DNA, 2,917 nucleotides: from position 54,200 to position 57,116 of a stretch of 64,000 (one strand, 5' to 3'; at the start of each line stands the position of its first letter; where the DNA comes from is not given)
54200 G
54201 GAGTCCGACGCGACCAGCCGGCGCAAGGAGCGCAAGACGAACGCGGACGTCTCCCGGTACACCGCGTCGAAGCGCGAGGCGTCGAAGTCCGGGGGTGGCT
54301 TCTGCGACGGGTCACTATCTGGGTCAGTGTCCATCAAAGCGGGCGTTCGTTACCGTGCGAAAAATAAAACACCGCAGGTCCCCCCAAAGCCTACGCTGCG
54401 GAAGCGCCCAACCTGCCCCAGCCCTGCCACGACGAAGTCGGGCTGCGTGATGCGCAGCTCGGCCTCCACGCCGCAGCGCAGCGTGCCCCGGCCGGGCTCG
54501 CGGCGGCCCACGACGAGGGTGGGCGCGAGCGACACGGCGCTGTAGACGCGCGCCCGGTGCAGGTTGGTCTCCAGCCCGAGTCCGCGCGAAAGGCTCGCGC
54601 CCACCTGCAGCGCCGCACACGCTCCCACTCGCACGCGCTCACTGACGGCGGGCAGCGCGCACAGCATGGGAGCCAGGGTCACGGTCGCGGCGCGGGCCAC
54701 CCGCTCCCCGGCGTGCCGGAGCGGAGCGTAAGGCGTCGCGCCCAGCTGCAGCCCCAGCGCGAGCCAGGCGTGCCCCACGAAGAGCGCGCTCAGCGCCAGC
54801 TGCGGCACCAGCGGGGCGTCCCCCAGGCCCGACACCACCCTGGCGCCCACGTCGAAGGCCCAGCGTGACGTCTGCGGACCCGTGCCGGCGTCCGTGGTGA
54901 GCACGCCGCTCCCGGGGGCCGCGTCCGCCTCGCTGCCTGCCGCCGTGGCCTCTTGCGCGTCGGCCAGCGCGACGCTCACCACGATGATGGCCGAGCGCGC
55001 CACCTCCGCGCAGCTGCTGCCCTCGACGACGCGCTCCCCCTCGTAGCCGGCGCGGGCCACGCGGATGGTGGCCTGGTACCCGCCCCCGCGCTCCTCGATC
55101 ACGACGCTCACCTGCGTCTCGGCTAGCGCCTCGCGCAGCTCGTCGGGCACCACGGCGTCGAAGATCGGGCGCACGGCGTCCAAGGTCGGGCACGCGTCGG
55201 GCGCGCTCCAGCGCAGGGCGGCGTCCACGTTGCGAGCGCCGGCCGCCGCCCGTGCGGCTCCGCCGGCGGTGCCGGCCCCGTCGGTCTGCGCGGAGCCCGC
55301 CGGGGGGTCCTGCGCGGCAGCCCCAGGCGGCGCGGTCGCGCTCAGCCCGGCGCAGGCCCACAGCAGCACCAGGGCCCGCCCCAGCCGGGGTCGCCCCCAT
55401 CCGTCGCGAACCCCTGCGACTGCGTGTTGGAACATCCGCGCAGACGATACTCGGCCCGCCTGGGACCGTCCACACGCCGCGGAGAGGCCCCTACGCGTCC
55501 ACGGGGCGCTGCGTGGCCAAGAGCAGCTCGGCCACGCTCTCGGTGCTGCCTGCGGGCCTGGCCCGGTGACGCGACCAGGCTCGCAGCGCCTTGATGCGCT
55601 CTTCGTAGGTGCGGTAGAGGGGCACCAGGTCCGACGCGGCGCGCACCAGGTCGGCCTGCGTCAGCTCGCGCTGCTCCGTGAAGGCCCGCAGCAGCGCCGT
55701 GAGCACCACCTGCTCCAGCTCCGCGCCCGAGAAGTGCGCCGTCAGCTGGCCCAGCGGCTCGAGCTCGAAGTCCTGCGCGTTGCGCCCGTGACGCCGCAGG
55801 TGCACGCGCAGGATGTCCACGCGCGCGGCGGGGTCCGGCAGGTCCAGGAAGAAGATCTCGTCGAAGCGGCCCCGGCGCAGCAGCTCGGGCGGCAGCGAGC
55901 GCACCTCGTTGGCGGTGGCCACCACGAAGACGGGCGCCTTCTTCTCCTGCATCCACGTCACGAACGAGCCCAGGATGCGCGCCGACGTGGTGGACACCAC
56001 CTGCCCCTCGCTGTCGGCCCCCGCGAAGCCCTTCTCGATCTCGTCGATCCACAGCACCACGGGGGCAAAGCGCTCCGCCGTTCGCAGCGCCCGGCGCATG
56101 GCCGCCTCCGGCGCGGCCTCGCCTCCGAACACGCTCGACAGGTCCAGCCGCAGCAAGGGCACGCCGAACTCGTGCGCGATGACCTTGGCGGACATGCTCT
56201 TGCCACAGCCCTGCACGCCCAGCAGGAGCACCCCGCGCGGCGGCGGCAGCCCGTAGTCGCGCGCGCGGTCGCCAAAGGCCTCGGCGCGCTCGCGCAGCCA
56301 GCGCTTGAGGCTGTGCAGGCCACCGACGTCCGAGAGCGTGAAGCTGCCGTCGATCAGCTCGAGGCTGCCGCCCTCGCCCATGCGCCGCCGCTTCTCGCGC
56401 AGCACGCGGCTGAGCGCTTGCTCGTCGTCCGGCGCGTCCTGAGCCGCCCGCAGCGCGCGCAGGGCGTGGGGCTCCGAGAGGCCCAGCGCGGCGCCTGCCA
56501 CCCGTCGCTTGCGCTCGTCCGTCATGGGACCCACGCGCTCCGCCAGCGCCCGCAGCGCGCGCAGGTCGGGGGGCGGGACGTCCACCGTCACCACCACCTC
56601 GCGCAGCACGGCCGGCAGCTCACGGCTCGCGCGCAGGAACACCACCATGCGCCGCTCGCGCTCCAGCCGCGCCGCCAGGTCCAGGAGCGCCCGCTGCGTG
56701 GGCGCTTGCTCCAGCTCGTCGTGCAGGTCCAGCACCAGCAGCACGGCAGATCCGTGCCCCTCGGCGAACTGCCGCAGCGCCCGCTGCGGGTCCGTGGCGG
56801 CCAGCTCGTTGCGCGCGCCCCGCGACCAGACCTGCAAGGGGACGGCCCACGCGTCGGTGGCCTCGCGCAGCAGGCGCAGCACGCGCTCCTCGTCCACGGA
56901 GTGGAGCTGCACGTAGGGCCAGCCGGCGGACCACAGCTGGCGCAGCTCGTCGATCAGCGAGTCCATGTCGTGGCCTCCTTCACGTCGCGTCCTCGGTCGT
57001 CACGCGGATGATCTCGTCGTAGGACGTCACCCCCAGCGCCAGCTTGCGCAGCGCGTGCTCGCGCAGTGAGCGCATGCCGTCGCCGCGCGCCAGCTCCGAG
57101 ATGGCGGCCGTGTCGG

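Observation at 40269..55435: A four-gene ECF-sigma cassette (barrel-like secreted protein / sigma / TPR-like single-pass protein / RCC1 lipoprotein) is present twice, ~11 kb apart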

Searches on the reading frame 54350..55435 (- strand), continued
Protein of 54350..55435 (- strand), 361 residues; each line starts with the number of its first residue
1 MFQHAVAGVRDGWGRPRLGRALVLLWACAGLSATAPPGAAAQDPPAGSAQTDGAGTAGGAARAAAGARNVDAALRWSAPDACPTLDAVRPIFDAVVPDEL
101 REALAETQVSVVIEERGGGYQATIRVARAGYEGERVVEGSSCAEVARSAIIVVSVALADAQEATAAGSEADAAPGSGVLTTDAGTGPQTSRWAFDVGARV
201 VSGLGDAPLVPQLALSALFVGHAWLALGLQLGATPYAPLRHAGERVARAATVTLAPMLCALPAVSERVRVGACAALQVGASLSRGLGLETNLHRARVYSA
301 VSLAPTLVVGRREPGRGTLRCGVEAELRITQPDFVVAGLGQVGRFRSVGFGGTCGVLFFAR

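Call 57: find_encoding_contigs(protein=P0068, flank=7000, max_places=1)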
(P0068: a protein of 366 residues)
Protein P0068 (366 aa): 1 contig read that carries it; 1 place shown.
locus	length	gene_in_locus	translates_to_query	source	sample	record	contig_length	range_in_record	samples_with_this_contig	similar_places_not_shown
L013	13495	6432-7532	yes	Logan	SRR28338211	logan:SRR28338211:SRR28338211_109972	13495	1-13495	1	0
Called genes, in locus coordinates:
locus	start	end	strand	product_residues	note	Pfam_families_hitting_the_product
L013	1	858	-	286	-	?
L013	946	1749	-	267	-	PF13490:zf-HC2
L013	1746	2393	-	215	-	PF04542:Sigma70_r2, PF08281:Sigma70_r4_2, PF04545:Sigma70_r4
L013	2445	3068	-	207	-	PF07879:PHB_acc_N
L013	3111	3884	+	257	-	-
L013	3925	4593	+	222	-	-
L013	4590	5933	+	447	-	PF01262:AlaDh_PNT_C (faint), PF07992:Pyr_redox_2, PF12831:FAD_oxidored (weak), PF13738:Pyr_redox_3, PF00070:Pyr_redox, PF02852:Pyr_redox_dim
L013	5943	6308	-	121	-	PF05099:TerB (weak)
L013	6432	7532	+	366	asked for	-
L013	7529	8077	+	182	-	PF04542:Sigma70_r2, PF08281:Sigma70_r4_2 (weak)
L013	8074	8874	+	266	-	PF13525:YfiO (faint)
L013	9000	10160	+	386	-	PF25390:WD40_RLD, PF00415:RCC1 (weak), PF13540:RCC1_2, PF25390:WD40_RLD, PF00415:RCC1, PF13540:RCC1_2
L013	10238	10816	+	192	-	-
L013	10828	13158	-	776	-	PF18582:HZS_alpha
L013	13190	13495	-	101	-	?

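Call 58: find_encoding_contigs(protein=P0017, flank=7000, max_places=1)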
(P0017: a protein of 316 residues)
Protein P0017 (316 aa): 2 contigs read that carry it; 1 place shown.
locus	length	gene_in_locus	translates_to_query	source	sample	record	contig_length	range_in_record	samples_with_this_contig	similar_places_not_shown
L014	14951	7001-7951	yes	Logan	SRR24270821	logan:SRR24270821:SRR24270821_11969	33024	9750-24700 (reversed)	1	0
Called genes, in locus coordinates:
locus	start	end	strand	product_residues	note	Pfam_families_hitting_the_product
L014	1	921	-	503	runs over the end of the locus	PF13522:GATase_6, PF13537:GATase_7, PF00733:Asn_synthase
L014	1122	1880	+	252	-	PF00117:GATase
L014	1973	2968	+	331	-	PF07719:TPR_2 (faint), PF13432:TPR_16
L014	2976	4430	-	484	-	PF00069:Pkinase, PF07714:PK_Tyr_Ser-Thr, PF03109:ABC1 (weak)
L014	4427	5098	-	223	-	PF00059:Lectin_C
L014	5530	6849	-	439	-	-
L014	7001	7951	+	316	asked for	-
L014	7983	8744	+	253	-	PF04542:Sigma70_r2, PF08281:Sigma70_r4_2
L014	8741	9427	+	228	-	-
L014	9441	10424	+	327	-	-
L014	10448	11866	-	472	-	PF00209:SNF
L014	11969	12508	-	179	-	-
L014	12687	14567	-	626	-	-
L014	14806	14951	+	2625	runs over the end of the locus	PF13176:TPR_7 (faint), PF13428:TPR_14 (faint), PF00515:TPR_1 (faint), PF07719:TPR_2 (faint), PF13181:TPR_8 (faint), PF13424:TPR_12 (faint), PF13431:TPR_17 (faint), PF14559:TPR_19 (weak), +6 more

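Call 59: find_encoding_contigs(protein=P0014, flank=7000, max_places=1)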
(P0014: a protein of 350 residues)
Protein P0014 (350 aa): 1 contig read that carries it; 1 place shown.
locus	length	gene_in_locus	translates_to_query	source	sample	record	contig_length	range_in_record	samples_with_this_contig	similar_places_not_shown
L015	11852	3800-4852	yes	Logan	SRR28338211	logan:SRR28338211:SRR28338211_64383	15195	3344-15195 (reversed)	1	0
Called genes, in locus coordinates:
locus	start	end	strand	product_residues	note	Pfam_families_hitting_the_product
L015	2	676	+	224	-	?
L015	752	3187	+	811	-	-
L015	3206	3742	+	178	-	PF07179:SseB (weak)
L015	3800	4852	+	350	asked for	-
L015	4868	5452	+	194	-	PF07638:Sigma70_ECF (weak), PF04542:Sigma70_r2, PF08281:Sigma70_r4_2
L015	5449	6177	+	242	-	-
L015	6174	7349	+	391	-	PF25390:WD40_RLD, PF13540:RCC1_2 (weak), PF25384:Alsin_RLD (faint), PF00415:RCC1 (weak), PF25390:WD40_RLD, PF13540:RCC1_2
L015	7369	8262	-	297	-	PF01683:EB (faint), PF04706:Dickkopf_N (faint), PF23416:DUF7107 (faint)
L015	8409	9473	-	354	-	PF01551:Peptidase_M23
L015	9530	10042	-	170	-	PF00588:SpoU_methylase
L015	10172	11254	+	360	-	-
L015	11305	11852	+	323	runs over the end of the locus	-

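Call 60: find_related_loci(query=A3, collection=metagenome_contigs, flank=6000)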
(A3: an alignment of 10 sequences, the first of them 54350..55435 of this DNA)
Query A3 (361 aa) in metagenome_contigs; peptide patterns used: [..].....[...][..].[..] (x = any residue, [..] = any of these).
49 stretches matched a pattern; 4 encode a relative of the query (tblastn E <= 1e-3); 4 distinct loci.
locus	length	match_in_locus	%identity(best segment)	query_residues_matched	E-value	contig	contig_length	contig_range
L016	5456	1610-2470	53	74-360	4e-84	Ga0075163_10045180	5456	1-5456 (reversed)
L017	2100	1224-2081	51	74-360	1e-83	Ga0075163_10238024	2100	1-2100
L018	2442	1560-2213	57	74-291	3e-67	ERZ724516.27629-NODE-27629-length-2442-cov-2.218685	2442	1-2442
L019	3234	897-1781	33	62-334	3e-23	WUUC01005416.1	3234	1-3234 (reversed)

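Call 63: search_protein_families(library=pfam, proteins=[L014:9441-10424:+, L014:8741-9427:+, L012:12059-13111:+, L012:9724-10629:+, L015:5449-6177:+, L013:10238-10816:+], max_evalue=0.1)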
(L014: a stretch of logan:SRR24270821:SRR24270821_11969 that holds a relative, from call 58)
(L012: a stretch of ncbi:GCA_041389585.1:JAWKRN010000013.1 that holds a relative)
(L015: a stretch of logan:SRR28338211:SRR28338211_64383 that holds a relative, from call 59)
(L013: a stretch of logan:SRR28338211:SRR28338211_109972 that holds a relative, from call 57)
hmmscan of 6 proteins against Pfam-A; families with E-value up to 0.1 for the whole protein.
L014:9441-10424:+ (327 aa): 1 family
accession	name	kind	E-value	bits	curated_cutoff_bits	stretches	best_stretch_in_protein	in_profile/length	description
PF10873.13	CYYR1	-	0.077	13.8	31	0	282-310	23-51/149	Cysteine and tyrosine-rich protein 1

L014:8741-9427:+ (228 aa): 4 families
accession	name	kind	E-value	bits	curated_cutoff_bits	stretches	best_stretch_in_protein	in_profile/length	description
PF13428.12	TPR_14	-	0.00041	21.2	23.5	0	184-221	5-42/44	Tetratricopeptide repeat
PF13525.12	YfiO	-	0.0032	17.7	25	1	144-216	6-78/203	Outer membrane lipoprotein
PF14559.12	TPR_19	-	0.024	15.4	25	0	189-223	34-68/68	Tetratricopeptide repeat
PF13512.12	TPR_18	-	0.09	13.4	21.9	0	142-215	9-82/145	Tetratricopeptide repeat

L012:12059-13111:+ (350 aa): 0 families

L012:9724-10629:+ (301 aa): 3 families
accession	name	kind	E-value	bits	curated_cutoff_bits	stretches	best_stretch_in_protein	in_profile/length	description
PF13525.12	YfiO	-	6.2e-05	23.3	25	1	214-285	4-75/203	Outer membrane lipoprotein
PF13428.12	TPR_14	-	0.0061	17.6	23.5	0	257-286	6-35/44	Tetratricopeptide repeat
PF13174.12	TPR_6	-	0.035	15.2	26.3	0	261-285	9-33/33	Tetratricopeptide repeat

L015:5449-6177:+ (242 aa): 4 families
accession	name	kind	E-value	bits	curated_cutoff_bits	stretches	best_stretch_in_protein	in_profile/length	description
PF13428.12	TPR_14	-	0.00013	22.8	23.5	1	158-188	3-33/44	Tetratricopeptide repeat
PF13429.12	TPR_15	-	0.021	14.7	26.2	1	148-229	138-216/280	Tetratricopeptide repeat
PF13525.12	YfiO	-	0.035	14.3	25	1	159-228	8-77/203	Outer membrane lipoprotein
PF13174.12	TPR_6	-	0.049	14.7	26.3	0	202-226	9-33/33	Tetratricopeptide repeat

L013:10238-10816:+ (192 aa): 0 families

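Call 73: list_cluster_members(proteins=[P0024, P0063, P0081, P0020, P0025, P0028, P0030, P0044, P0046, P0097])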
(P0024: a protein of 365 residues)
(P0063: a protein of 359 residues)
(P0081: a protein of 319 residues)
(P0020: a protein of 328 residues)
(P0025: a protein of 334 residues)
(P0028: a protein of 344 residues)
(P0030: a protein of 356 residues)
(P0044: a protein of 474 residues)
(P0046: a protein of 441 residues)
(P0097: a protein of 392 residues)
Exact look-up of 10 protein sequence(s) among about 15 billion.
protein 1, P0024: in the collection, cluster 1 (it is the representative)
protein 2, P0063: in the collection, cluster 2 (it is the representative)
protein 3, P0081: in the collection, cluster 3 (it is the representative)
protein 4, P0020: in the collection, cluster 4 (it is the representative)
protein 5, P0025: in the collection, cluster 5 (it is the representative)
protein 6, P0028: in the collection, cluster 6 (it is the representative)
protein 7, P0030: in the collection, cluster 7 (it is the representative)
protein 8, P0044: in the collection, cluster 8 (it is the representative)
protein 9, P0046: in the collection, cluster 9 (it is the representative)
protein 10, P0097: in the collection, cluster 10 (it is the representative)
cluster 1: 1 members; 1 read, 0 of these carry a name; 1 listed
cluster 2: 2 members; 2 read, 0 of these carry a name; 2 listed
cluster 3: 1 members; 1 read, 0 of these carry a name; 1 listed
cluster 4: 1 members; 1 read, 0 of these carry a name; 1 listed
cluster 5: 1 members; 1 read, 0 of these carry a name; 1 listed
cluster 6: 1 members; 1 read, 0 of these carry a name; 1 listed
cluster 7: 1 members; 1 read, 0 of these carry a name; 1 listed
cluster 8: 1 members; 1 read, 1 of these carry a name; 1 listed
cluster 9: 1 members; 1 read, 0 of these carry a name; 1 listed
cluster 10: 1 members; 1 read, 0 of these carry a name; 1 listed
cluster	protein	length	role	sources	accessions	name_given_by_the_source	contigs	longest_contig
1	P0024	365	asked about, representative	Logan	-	-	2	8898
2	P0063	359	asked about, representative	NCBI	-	-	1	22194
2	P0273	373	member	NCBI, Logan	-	-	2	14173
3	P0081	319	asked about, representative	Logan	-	-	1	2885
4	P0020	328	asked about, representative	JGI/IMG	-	-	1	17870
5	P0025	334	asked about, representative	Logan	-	-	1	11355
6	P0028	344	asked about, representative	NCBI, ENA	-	-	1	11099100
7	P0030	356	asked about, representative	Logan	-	-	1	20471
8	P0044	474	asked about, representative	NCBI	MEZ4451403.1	MAG: hypothetical protein R3B09_18125 [Nannocystaceae bacterium]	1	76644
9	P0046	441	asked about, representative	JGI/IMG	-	-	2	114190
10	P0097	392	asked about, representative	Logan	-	-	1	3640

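Call 74: find_encoding_contigs(protein=P0028, flank=8000, max_places=1)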
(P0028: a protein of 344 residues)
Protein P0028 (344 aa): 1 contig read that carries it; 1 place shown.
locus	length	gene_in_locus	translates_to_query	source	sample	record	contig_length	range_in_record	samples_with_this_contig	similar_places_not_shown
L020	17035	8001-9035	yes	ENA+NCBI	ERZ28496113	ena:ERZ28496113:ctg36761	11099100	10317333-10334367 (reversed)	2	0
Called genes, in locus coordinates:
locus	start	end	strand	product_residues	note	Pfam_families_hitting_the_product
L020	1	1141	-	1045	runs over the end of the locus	PF00069:Pkinase, PF07714:PK_Tyr_Ser-Thr, PF13424:TPR_12 (faint)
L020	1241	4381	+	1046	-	PF00069:Pkinase, PF07714:PK_Tyr_Ser-Thr, PF13424:TPR_12, PF13374:TPR_10, PF13424:TPR_12, PF24885:TPR_NPHP3, PF13374:TPR_10, PF24885:TPR_NPHP3, +17 more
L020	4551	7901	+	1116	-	-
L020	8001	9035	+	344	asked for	-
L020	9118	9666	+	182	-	PF07638:Sigma70_ECF (weak), PF04542:Sigma70_r2, PF08281:Sigma70_r4_2, PF04545:Sigma70_r4, PF13556:HTH_30 (weak)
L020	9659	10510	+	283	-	-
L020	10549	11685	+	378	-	-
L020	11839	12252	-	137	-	-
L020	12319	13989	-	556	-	PF13472:Lipase_GDSL_2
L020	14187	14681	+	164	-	PF04073:tRNA_edit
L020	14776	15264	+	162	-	-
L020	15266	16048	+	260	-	PF14219:DUF4328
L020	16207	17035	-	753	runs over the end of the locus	PF01494:FAD_binding_3, PF00724:Oxidored_FMN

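Call 77: search_protein_families(library=pfam, proteins=[L020:10549-11685:+, L020:9659-10510:+, L020:4551-7901:+, L011:3242-3985:-, L010:3454-5547:-], max_evalue=1)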
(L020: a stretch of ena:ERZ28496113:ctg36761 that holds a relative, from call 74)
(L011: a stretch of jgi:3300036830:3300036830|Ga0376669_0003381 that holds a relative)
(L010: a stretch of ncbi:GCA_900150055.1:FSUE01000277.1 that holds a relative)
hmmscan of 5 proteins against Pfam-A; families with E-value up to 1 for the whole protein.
L020:10549-11685:+ (378 aa): 0 families

L020:9659-10510:+ (283 aa): 2 families
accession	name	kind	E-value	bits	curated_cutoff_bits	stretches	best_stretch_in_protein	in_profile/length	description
PF21896.2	Talin_IBS2B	-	0.31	11.4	27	1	244-280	38-74/118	Talin IBS2B domain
PF02382.20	RTX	-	0.96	9.5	26.8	0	21-59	61-99/311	N-terminal domain in RTX protein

L020:4551-7901:+ (1116 aa): 0 families

L011:3242-3985:- (247 aa): 1 family
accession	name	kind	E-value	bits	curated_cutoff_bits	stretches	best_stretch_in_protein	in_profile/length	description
PF14099.13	Polysacc_lyase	-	0.0078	16.5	29.9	1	46-202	2-178/210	Polysaccharide lyase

L010:3454-5547:- (697 aa): 3 families
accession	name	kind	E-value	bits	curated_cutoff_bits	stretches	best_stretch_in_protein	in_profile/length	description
PF13385.13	Laminin_G_3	-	9.6e-09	36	27.6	1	182-289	34-143/151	Concanavalin A-like lectin/glucanases superfamily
PF02210.31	Laminin_G_2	-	0.0071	17.3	22.9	0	626-665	46-85/126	Laminin G domain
PF01391.23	Collagen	-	0.29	11.3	27.2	1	52-70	34-52/60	Collagen triple helix repeat (20 copies)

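Call 82: search_solved_structures(query=A4, max_evalue=1)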
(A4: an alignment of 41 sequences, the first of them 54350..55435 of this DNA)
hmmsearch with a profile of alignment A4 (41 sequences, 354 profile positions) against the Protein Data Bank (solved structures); distinct sequences matched with E-value up to 1: 0.

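Call 90: search_protein_families(library=pfam, alignment_id=A2, max_evalue=0.01)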
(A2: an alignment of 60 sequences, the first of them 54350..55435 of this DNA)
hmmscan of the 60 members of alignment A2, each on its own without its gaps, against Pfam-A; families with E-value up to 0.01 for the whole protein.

A. member 1, window:54350-55435:- (361 aa): 0 families

B. families by the number of members that match (of 60 scanned): 1 family
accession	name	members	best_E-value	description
PF05887.16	Trypan_PARP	2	0.00056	Procyclic acidic repetitive protein (PARP)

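Call 91: search_protein_families(library=ncbifam, alignment_id=A2, max_evalue=0.01)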
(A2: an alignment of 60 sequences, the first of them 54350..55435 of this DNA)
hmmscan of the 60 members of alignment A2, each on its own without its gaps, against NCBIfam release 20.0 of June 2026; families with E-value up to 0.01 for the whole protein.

A. member 1, window:54350-55435:- (361 aa): 0 families

B. families by the number of members that match (of 60 scanned): 8 families
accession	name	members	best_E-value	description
NF033845.1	MSCRAMM_ClfB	2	0.00088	MSCRAMM family adhesin clumping factor ClfB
NF037973.1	metallo_SslE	1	0.0002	lipoprotein metalloprotease SslE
NF033609.2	MSCRAMM_ClfA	1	0.0011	MSCRAMM family adhesin clumping factor ClfA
NF000535.3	MSCRAMM_SdrC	1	0.0029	MSCRAMM family adhesin SdrC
NF052523.2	TafF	1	0.0037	TafF family fimbrial protein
NF033186.1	internalin_K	1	0.0047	class 1 internalin InlK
NF012181.0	MSCRAMM_SdrD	1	0.0059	MSCRAMM family adhesin SdrD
NF008084.0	PRK10819.1-5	1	0.0062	TonB system transport protein TonB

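Call 92: find_encoding_contigs(protein=P0044, flank=7000, max_places=1)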
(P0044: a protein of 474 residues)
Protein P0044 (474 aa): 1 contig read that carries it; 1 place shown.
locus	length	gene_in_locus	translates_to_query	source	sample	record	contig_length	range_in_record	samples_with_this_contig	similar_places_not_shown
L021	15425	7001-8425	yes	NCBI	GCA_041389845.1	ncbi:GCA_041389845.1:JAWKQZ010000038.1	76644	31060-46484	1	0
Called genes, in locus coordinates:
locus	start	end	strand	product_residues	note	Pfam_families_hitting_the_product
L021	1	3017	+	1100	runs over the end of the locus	PF13517:FG-GAP_3 (weak), PF00069:Pkinase, PF07714:PK_Tyr_Ser-Thr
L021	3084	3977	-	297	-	-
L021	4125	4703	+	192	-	PF04542:Sigma70_r2, PF04545:Sigma70_r4 (faint), PF08281:Sigma70_r4_2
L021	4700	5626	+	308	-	-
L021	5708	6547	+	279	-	-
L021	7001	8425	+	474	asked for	-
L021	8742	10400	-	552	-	PF13518:HTH_28 (faint)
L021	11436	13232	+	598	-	PF13623:SurA_N_2, PF13624:SurA_N_3, PF13145:Rotamase_2 (weak), PF13616:Rotamase_3, PF00639:Rotamase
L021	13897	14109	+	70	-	PF02954:HTH_8 (weak)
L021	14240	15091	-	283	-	PF00561:Abhydrolase_1, PF12146:Hydrolase_4, PF12697:Abhydrolase_6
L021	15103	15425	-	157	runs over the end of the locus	-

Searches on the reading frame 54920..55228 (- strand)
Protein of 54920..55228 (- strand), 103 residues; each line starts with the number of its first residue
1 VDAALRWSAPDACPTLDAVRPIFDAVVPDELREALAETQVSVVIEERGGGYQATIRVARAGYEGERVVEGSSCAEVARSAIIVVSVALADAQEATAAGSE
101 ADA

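Call 75: predict_structure(alignment_id=A6)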
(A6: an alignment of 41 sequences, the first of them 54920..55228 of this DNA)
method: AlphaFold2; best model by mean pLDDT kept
length: 103 residues; sequences in the alignment: 41
mean_pLDDT: 86.6   pTM: 0.76
mean pLDDT of the five models: 86.6, 85.9, 84.7, 81.4, 80.9
residues with pLDDT >= 90: 54; 70-90: 40; 50-70: 6; < 50: 3
segments of 3 or more residues with pLDDT < 50: none
pLDDT, mean of each block of 10 residues (from residue 1): 80 91 84 80 95 94 93 95 90 73 50
secondary structure, 60 per line:
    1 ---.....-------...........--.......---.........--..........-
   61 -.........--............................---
elements in order: E4-8 H16-26 H29-35 E39-47 E50-59 E62-70 H73-100

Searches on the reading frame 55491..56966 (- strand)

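Call 51: search_protein_families(library=pfam, proteins=[window:55491-56966:-], max_evalue=0.01)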
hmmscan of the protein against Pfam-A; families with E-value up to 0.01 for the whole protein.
window:55491-56966:- (491 aa): 6 families
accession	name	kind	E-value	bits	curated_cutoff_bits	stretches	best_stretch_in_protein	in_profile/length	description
PF00004.35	AAA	-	1.5e-24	87.3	21.2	1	246-375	1-130/131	ATPase family associated with various cellular activities (AAA)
PF17862.7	AAA_lid_3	-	1.8e-06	27.8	27.2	1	399-438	1-41/45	AAA+ lid domain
PF13207.12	AAA_17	-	0.001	19.8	27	0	249-350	1-107/136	AAA domain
PF13401.12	AAA_22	-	0.0014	19.3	27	0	246-276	8-41/130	AAA domain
PF05729.18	NACHT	-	0.0031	17.8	26.7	0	246-267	3-24/167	NACHT domain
PF07728.20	AAA_5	-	0.0082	16.6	22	0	245-272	1-29/139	AAA domain (dynein-related subfamily)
